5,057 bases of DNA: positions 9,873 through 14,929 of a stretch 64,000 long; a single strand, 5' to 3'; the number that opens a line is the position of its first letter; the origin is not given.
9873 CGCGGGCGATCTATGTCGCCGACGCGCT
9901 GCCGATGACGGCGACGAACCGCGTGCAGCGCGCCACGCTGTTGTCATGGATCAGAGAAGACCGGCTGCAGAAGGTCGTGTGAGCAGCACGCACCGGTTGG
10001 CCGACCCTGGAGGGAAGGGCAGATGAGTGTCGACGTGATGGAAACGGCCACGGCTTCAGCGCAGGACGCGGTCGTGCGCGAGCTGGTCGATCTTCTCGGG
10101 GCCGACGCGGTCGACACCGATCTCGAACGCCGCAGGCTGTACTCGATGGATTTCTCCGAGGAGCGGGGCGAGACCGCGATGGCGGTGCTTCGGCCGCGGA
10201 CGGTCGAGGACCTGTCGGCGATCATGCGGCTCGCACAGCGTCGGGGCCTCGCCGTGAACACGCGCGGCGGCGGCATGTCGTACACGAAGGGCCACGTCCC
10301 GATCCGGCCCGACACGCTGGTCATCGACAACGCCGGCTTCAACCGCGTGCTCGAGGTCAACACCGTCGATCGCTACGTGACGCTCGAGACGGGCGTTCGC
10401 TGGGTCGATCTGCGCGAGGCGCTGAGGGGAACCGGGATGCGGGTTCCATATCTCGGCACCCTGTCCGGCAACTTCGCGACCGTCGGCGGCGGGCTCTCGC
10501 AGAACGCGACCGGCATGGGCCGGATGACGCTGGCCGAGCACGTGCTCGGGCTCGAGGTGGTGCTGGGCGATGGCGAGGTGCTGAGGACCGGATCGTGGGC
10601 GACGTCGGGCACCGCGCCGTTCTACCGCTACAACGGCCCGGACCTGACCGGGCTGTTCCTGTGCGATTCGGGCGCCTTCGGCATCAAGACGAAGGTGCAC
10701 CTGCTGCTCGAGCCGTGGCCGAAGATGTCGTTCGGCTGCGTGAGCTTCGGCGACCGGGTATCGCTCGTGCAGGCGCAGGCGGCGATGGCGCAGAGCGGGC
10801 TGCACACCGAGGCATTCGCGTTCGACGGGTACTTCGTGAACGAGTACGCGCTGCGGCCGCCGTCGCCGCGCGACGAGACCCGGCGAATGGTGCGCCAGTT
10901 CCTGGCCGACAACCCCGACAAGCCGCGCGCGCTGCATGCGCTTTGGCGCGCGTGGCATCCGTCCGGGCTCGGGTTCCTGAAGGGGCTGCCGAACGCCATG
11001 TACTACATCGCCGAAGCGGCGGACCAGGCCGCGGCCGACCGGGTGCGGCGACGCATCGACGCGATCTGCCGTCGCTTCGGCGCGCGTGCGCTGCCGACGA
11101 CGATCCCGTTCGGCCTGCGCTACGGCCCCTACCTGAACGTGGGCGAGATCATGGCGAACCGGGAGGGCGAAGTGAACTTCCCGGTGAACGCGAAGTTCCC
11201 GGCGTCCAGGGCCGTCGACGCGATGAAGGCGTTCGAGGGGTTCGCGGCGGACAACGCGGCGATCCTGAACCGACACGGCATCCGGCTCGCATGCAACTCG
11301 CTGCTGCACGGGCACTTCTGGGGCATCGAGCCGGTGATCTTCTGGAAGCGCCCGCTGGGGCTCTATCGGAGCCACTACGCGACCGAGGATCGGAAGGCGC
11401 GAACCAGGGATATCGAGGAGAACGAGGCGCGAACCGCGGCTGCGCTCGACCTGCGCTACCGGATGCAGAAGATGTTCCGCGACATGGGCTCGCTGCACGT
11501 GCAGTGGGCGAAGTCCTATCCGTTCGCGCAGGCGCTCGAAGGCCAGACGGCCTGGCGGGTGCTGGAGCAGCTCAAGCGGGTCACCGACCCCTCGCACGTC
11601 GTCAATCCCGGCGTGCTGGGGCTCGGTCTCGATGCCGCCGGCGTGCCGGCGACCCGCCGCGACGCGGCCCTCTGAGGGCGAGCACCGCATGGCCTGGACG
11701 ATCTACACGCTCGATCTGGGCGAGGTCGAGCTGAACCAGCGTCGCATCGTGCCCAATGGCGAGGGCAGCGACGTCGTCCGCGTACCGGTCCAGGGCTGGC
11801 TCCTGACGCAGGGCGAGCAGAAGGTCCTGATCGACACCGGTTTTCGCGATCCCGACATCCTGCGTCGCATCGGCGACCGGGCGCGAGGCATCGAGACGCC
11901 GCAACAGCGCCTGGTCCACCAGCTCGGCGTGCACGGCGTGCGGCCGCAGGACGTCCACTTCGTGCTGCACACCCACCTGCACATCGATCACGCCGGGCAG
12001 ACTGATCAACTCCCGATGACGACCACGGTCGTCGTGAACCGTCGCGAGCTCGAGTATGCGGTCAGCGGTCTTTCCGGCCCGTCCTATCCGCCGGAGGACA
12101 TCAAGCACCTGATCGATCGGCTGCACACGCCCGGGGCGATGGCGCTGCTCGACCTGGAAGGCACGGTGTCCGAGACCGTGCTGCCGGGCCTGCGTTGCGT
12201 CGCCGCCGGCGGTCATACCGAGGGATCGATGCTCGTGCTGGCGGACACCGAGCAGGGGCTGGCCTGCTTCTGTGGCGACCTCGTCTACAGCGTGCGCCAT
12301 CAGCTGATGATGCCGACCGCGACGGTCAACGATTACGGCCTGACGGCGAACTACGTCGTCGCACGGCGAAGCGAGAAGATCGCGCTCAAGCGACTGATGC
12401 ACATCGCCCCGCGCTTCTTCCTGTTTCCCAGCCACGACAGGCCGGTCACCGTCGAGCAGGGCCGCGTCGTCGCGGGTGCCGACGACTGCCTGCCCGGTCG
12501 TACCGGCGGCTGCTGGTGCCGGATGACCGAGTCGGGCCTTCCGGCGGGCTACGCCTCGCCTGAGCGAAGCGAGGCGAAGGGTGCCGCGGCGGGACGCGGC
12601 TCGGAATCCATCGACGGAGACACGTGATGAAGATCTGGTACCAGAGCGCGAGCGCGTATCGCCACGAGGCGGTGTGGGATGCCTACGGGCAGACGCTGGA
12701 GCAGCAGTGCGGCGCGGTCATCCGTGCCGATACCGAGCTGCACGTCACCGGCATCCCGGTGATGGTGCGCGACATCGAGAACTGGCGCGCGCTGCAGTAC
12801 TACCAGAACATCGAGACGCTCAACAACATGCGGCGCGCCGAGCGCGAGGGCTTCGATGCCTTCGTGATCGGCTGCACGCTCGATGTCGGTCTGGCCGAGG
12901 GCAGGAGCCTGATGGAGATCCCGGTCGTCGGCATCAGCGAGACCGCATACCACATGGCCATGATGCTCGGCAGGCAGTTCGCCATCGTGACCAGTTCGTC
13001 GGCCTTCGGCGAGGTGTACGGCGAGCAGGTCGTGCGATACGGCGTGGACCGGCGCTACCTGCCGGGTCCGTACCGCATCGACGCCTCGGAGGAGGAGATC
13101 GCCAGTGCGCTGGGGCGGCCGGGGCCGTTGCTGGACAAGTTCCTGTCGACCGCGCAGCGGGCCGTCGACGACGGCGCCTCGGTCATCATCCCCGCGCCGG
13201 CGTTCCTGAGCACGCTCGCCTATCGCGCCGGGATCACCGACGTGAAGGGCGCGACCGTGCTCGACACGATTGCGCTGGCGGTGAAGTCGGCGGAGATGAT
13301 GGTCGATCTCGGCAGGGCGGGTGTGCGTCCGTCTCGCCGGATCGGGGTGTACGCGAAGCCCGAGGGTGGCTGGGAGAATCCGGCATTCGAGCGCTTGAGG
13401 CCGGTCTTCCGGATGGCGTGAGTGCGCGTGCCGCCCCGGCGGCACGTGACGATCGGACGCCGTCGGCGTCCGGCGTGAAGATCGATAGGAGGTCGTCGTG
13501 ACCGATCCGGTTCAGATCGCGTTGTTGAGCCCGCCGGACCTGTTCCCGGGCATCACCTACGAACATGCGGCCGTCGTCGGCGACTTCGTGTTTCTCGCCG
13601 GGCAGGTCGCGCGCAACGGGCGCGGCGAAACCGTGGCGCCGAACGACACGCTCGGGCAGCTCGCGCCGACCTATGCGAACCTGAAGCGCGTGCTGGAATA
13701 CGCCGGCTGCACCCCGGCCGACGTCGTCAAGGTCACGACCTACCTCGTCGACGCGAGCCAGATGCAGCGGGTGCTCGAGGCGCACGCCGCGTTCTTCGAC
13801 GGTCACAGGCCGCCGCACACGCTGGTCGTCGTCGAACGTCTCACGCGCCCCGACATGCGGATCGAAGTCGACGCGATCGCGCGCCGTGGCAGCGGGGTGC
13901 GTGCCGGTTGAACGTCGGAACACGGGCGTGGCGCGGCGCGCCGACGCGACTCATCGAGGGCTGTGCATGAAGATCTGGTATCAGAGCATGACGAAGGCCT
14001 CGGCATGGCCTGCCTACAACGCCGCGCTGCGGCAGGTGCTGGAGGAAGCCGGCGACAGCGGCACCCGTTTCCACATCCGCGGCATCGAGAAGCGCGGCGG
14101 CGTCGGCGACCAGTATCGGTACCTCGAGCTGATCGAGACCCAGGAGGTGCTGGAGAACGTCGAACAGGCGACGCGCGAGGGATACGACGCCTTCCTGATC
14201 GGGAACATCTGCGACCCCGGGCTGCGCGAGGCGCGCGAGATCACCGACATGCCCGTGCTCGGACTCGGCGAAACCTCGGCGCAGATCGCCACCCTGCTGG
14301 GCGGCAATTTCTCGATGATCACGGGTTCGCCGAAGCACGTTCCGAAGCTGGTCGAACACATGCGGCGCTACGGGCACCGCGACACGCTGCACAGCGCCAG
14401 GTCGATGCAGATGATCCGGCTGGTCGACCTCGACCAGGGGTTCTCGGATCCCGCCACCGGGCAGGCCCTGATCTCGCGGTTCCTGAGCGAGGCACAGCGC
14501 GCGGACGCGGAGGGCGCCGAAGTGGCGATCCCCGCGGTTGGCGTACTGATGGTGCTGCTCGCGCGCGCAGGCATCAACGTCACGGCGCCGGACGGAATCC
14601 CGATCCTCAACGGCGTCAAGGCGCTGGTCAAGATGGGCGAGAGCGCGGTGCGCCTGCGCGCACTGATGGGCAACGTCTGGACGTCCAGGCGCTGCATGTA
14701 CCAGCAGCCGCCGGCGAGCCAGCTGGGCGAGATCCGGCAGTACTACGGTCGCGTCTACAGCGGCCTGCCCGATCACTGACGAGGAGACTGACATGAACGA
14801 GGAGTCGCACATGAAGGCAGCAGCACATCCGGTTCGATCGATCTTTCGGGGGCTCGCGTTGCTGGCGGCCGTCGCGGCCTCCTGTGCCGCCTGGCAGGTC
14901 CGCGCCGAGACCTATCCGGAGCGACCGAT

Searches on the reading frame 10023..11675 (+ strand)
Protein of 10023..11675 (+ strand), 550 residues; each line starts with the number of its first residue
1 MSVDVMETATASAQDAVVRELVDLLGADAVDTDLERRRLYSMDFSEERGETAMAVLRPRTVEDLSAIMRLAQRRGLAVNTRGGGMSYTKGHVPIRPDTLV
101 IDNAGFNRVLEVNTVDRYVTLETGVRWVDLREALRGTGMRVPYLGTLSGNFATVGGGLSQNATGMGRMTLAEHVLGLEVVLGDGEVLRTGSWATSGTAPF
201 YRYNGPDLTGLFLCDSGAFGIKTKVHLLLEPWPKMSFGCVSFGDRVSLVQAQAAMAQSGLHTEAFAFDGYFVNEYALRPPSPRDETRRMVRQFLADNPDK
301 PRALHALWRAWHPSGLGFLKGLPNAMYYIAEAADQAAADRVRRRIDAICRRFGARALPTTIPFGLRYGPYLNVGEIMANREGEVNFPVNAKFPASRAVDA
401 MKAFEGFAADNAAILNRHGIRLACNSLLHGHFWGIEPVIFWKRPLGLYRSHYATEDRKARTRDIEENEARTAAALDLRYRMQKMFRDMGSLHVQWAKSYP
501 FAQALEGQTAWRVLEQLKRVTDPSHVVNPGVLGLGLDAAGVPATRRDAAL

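Call 58: search_protein_families(library=pfam, proteins=[window:10023-11675:+], max_evalue=0.00001)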
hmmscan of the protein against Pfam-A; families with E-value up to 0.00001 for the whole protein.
window:10023-11675:+ (550 aa): 1 family
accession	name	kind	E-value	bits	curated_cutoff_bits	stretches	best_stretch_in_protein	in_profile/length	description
PF01565.28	FAD_binding_4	-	2.6e-31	108.6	26.4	1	54-190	3-139/139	FAD binding domain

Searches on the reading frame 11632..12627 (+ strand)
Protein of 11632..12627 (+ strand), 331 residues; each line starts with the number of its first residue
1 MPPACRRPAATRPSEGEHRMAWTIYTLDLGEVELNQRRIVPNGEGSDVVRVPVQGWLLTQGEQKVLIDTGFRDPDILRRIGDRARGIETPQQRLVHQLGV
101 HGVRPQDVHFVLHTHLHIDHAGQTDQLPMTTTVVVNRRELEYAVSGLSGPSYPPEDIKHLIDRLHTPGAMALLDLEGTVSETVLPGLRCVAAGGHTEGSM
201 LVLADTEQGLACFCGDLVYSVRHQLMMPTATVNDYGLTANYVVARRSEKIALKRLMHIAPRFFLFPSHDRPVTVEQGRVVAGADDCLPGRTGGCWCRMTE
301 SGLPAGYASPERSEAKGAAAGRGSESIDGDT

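Call 58: search_protein_families(library=pfam, proteins=[window:11632-12627:+], max_evalue=0.00001)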
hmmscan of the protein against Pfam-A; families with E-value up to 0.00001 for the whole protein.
window:11632-12627:+ (331 aa): 1 family
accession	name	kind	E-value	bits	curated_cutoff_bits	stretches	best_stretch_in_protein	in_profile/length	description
PF00753.33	Lactamase_B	-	1.9e-12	48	22.7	1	52-228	5-161/196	Metallo-beta-lactamase superfamily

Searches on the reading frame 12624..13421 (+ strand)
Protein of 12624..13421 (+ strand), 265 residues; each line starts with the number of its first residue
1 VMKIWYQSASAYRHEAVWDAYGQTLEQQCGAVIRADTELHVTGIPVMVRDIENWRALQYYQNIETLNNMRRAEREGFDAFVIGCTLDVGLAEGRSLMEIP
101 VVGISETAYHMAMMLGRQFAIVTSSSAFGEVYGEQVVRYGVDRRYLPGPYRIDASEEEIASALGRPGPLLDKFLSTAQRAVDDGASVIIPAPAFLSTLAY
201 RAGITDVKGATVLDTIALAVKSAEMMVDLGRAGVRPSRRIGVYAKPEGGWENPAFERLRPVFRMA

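Call 58: search_protein_families(library=pfam, proteins=[window:12624-13421:+], max_evalue=0.00001)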
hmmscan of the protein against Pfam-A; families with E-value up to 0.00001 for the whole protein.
window:12624-13421:+ (265 aa): 1 family
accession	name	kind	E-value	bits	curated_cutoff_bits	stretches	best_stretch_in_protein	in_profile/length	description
PF01177.27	Asp_Glu_race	-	6.9e-25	88.5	31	1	21-223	12-211/211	Asp/Glu/Hydantoin racemase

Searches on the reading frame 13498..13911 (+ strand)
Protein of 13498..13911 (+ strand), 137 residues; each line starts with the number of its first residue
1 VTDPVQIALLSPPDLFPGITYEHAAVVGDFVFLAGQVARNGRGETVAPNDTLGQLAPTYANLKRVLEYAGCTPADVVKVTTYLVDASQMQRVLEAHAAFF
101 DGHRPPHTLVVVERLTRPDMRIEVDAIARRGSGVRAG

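Call 58: search_protein_families(library=pfam, proteins=[window:13498-13911:+], max_evalue=0.00001)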
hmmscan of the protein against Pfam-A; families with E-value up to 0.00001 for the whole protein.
window:13498-13911:+ (137 aa): 1 family
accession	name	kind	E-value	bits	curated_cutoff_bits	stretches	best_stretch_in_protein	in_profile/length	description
PF01042.26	Ribonuc_L-PSP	-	7.3e-24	84.5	27.3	1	20-129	10-120/121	Endoribonuclease L-PSP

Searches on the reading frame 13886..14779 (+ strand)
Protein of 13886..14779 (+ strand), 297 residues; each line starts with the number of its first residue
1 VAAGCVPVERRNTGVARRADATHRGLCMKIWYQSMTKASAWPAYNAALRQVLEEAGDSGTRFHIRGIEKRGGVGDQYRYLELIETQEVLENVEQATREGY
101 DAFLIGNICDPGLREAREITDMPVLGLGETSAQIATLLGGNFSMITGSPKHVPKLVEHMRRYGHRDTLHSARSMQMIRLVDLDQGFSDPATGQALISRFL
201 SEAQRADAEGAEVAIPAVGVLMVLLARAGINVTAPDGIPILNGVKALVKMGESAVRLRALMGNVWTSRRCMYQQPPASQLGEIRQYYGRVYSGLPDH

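Call 58: search_protein_families(library=pfam, proteins=[window:13886-14779:+], max_evalue=0.00001)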
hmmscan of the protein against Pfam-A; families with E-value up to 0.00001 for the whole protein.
window:13886-14779:+ (297 aa): 1 family
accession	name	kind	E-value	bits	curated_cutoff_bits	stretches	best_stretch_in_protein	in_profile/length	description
PF01177.27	Asp_Glu_race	-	1.2e-18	68.2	31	1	83-250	51-210/211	Asp/Glu/Hydantoin racemase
